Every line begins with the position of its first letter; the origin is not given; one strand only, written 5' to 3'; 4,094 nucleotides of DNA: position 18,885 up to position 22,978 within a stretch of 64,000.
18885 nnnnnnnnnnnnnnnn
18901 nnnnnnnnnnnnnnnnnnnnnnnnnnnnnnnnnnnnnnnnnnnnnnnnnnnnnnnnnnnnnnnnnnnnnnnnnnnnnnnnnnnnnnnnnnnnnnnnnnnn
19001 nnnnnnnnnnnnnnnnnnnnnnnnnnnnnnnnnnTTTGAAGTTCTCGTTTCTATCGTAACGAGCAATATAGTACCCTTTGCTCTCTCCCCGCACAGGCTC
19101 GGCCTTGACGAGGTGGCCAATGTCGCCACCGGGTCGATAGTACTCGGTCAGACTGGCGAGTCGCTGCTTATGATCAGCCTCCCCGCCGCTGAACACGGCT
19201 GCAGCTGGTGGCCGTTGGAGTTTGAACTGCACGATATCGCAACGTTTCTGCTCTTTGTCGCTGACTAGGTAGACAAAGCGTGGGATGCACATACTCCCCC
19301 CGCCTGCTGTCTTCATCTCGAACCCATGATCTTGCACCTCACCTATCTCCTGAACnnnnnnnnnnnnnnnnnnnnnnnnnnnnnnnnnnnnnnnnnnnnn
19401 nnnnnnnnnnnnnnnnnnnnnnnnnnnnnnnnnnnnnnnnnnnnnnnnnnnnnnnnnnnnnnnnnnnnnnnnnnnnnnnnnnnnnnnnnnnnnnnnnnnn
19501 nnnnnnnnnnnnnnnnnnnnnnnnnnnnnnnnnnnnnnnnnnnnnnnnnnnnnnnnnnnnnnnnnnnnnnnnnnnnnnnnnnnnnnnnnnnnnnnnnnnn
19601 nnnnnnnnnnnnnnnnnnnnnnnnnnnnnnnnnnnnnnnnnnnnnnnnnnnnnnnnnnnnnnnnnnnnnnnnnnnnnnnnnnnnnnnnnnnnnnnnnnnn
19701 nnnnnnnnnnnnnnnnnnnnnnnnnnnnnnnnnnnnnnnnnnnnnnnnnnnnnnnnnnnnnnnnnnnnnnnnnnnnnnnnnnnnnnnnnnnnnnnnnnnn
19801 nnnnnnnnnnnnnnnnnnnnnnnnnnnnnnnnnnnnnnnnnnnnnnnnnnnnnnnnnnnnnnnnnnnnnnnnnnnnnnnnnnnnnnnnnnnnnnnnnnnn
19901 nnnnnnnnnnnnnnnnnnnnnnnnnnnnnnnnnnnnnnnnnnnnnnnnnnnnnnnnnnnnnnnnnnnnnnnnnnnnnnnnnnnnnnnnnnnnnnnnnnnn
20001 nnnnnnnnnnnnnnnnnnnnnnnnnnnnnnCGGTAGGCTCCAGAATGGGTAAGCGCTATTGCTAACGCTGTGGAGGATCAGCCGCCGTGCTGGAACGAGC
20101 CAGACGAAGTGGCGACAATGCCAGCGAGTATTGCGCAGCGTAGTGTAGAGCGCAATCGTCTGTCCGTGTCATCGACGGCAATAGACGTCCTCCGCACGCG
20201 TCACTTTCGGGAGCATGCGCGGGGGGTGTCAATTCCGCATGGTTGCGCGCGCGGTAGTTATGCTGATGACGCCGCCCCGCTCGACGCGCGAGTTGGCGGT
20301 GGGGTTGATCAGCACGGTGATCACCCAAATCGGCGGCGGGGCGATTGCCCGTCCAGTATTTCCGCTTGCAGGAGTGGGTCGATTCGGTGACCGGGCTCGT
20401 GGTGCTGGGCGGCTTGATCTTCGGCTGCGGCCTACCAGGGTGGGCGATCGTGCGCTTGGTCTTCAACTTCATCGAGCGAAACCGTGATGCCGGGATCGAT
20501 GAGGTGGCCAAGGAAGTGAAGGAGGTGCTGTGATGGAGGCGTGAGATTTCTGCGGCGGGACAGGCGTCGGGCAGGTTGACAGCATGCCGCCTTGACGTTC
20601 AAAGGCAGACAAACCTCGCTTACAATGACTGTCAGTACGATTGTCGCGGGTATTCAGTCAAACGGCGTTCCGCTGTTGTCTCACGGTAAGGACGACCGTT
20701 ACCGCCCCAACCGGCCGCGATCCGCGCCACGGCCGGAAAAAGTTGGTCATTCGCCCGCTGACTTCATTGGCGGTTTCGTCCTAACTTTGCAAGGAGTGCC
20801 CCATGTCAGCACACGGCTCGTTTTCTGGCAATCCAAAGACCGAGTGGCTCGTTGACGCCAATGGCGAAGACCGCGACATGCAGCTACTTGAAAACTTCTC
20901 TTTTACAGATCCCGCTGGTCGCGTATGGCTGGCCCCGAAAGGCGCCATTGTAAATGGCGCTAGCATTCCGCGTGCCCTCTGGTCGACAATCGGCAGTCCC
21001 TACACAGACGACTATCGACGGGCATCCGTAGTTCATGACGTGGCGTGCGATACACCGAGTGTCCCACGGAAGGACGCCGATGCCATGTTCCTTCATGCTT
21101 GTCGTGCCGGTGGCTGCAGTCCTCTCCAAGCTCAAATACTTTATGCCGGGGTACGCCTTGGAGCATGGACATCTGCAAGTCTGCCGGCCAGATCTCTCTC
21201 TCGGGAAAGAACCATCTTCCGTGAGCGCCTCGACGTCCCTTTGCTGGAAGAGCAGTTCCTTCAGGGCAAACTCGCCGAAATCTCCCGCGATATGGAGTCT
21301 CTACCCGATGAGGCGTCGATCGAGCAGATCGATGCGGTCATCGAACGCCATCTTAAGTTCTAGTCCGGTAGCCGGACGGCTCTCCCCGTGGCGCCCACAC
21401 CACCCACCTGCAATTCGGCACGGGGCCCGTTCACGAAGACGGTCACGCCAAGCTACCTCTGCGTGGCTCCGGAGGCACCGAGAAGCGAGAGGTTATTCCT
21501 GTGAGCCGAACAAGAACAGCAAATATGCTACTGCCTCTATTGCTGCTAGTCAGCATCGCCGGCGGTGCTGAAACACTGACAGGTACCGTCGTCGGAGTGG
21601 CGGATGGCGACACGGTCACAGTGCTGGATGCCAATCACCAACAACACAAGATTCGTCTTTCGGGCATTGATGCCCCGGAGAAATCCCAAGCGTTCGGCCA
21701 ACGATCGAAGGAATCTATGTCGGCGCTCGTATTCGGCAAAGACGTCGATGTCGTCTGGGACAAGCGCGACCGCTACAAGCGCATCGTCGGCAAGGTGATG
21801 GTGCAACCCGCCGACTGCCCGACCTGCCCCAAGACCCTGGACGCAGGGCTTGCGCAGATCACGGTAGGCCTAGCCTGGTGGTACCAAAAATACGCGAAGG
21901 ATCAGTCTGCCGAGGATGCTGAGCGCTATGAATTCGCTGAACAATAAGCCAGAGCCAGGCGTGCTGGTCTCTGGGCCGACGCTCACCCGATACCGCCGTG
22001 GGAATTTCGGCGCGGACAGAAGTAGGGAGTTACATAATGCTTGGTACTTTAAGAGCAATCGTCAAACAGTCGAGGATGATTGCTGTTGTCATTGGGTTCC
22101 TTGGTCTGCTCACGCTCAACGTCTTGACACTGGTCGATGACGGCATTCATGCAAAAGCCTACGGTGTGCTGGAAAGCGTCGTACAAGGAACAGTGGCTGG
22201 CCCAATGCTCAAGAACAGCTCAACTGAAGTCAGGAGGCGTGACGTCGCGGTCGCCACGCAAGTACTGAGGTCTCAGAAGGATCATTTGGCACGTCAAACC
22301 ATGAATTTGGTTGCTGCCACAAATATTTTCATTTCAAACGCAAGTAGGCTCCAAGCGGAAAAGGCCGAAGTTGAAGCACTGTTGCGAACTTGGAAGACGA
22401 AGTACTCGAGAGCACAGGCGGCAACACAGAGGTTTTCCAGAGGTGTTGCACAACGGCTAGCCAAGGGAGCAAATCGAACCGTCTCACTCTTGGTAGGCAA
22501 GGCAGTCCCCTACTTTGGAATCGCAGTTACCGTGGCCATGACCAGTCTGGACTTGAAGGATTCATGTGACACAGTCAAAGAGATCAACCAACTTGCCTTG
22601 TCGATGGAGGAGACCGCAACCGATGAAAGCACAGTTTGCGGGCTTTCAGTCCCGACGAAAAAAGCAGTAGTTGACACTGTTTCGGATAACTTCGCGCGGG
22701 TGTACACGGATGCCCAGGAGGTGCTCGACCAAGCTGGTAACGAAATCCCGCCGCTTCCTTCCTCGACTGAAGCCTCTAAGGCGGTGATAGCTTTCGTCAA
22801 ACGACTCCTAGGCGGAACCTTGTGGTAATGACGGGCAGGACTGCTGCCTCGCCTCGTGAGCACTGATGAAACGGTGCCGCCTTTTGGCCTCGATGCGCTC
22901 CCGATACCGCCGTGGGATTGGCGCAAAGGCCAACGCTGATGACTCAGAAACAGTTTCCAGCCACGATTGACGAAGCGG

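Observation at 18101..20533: Secreted kinase-like gene inserted between two diverged direct copies of the phage holin-like gene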

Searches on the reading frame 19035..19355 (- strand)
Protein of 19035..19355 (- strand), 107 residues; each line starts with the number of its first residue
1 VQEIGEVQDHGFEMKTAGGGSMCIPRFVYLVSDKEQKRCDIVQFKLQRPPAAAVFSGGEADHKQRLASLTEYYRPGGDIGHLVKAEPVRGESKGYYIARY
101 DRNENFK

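Call 59: search_solved_structures(query=A3, max_evalue=10, show_alignments=5)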
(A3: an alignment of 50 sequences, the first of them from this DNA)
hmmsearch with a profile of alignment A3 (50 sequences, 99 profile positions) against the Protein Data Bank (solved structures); distinct sequences matched with E-value up to 10: 4.
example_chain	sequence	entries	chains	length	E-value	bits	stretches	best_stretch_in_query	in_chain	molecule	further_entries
9qvz_B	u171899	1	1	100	0.0093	19.3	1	15-56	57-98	Adhiron (JR-Adh1)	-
9guc_B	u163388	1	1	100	0.088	16.2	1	15-56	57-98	Affimer (JR-Aff7)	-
5myj_AB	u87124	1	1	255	0.44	14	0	17-58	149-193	30S ribosomal protein S2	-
2eei_A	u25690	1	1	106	1.2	12.6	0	18-33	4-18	PDZ domain-containing protein 1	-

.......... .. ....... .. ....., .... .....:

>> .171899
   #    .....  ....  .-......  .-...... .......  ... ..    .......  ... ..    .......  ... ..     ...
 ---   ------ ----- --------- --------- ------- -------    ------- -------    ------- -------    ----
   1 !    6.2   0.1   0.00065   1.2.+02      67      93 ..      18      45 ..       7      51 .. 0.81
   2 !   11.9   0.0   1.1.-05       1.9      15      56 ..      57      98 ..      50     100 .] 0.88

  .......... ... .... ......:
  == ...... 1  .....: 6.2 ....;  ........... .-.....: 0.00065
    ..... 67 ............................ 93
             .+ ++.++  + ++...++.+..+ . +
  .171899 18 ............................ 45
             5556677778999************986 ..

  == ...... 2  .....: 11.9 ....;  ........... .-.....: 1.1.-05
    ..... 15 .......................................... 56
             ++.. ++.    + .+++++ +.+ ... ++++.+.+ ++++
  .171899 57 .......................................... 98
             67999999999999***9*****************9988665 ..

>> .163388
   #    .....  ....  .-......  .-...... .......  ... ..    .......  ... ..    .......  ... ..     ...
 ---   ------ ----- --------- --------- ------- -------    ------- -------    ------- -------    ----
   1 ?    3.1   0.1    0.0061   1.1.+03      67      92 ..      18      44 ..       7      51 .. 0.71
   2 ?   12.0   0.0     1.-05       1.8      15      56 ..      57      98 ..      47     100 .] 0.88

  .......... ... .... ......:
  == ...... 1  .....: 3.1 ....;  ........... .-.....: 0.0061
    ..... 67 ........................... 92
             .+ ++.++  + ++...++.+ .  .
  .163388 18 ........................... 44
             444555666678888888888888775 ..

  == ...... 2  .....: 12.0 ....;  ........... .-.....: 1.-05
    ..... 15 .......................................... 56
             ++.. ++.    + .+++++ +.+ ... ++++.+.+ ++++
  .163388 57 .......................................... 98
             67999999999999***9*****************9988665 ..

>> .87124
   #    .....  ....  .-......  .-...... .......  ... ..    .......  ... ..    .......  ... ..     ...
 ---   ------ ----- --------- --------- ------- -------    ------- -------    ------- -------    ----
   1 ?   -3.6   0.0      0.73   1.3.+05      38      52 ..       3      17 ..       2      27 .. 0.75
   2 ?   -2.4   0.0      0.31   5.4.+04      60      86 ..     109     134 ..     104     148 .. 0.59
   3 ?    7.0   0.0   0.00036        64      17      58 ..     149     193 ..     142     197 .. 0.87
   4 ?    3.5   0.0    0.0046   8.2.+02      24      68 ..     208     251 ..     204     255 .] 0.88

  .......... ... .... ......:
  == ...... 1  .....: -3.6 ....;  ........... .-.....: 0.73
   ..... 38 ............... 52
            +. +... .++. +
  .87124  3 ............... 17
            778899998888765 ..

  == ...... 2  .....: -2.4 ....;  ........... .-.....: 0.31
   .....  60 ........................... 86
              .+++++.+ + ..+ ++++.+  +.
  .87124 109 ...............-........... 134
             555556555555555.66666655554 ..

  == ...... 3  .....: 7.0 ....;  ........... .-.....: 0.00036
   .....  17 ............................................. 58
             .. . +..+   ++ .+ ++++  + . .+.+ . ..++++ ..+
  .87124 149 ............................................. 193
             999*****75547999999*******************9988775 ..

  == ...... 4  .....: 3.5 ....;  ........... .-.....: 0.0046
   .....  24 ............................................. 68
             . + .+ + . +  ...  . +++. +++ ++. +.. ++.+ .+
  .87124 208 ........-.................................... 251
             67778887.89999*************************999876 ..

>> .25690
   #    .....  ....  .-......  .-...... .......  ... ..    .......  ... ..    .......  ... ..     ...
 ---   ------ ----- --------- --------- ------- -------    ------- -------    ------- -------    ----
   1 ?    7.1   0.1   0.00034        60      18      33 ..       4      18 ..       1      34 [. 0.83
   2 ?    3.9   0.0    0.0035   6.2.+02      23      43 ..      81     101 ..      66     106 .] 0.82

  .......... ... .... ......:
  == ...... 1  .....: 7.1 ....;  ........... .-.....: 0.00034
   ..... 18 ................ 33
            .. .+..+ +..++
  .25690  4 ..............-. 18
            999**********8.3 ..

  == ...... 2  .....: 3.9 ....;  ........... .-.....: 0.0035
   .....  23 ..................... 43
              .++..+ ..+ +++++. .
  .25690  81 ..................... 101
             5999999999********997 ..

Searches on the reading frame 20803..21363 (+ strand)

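Call 5: search_protein_families(library=pfam, proteins=[window:20803-21363:+], max_evalue=1)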
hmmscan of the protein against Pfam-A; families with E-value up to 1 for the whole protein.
window:20803-21363:+ (186 aa): 1 family
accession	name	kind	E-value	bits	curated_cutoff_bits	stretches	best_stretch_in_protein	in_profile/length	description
PF07087.16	DUF1353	-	2.5e-19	69.1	22.5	1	26-117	1-91/91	Protein of unknown function (DUF1353)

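Call 6: search_protein_families(library=phrogs, proteins=[window:20803-21363:+], max_evalue=0.01)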
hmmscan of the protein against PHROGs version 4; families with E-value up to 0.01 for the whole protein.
window:20803-21363:+ (186 aa): 2 families
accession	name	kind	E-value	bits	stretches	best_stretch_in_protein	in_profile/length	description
phrog_1158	-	tail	7.7e-24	85.5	1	23-125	21-131/205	tail assembly chaperone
phrog_6098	-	unknown function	0.0011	20.3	1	77-123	23-69/78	-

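Call 9: search_protein_families(library=ncbifam, proteins=[window:20803-21363:+], max_evalue=1)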
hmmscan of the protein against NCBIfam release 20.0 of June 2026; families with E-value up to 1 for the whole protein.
window:20803-21363:+ (186 aa): 1 family
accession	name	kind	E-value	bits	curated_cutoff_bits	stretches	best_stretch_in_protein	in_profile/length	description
NF040878.1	SE1561_fam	subfamily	0.11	12.4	40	1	151-181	6-37/46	SE1561 family protein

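Call 60: search_protein_families(library=padloc, proteins=[window:20803-21363:+], max_evalue=0.001)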
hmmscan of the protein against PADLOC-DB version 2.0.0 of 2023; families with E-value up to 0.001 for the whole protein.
window:20803-21363:+ (186 aa): 0 families

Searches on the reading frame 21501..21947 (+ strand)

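Call 5: search_protein_families(library=pfam, proteins=[window:21501-21947:+], max_evalue=1)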
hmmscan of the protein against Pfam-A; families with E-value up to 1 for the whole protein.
window:21501-21947:+ (148 aa): 2 families
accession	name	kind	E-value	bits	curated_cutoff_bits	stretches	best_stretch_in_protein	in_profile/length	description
PF00565.23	SNase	-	3.6e-15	56.8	21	1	50-140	1-88/107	Staphylococcal nuclease homologue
PF21838.2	DUF6897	-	0.038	14.1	23.9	1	20-49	18-45/58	Domain of unknown function (DUF6897)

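Call 6: search_protein_families(library=phrogs, proteins=[window:21501-21947:+], max_evalue=0.01)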
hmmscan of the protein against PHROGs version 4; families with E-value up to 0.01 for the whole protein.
window:21501-21947:+ (148 aa): 4 families
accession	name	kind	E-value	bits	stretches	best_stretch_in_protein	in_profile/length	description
phrog_8809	-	unknown function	1.6e-21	76.2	1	23-141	1096-1217/2317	-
phrog_452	-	DNA, RNA and nucleotide metabolism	8.1e-11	43.1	1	29-140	72-189/201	endonuclease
phrog_18798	-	unknown function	2.7e-06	28.7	1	25-135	4-111/124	-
phrog_20876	-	DNA, RNA and nucleotide metabolism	1.7e-05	25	1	27-103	167-244/395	nuclease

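Call 60: search_protein_families(library=padloc, proteins=[window:21501-21947:+], max_evalue=0.001)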
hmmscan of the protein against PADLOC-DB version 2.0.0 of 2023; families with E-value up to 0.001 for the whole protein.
window:21501-21947:+ (148 aa): 1 family
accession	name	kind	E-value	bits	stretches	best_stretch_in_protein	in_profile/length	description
PDLC01096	C3a212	-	3.2e-06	24.5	1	26-100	46-129/279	SNc+LTD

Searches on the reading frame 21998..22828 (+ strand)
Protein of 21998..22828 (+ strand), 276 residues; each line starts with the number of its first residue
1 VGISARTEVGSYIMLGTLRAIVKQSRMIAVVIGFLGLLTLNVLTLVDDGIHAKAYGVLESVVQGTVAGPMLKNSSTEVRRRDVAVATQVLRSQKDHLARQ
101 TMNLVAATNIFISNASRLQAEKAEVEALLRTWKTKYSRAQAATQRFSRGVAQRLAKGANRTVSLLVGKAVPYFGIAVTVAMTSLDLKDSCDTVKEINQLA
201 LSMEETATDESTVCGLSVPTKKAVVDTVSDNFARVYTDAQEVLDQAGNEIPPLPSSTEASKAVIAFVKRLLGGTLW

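Call 5: search_protein_families(library=pfam, proteins=[window:21998-22828:+], max_evalue=1)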
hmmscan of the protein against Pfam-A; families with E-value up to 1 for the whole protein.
window:21998-22828:+ (276 aa): 3 families
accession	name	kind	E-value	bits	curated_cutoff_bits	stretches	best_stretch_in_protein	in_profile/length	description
PF25782.1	TPR_CAND1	-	0.032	14.9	32.8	1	182-270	14-100/126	CAND1-like, TPR repeats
PF24444.1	DUF7563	-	0.17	11.9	27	1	228-242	11-25/39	Family of unknown function (DUF7563)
PF08028.16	Acyl-CoA_dh_2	-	0.42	11.3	22.7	1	96-156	43-103/134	Acyl-CoA dehydrogenase, C-terminal domain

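Call 6: search_protein_families(library=phrogs, proteins=[window:21998-22828:+], max_evalue=0.01)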
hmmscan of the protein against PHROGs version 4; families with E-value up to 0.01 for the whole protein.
window:21998-22828:+ (276 aa): 0 families

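Call 9: search_protein_families(library=ncbifam, proteins=[window:21998-22828:+], max_evalue=1)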
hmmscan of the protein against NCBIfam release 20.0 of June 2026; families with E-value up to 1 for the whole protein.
window:21998-22828:+ (276 aa): 0 families

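Call 60: search_protein_families(library=padloc, proteins=[window:21998-22828:+], max_evalue=0.001)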
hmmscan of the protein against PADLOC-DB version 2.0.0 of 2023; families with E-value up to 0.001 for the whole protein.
window:21998-22828:+ (276 aa): 0 families
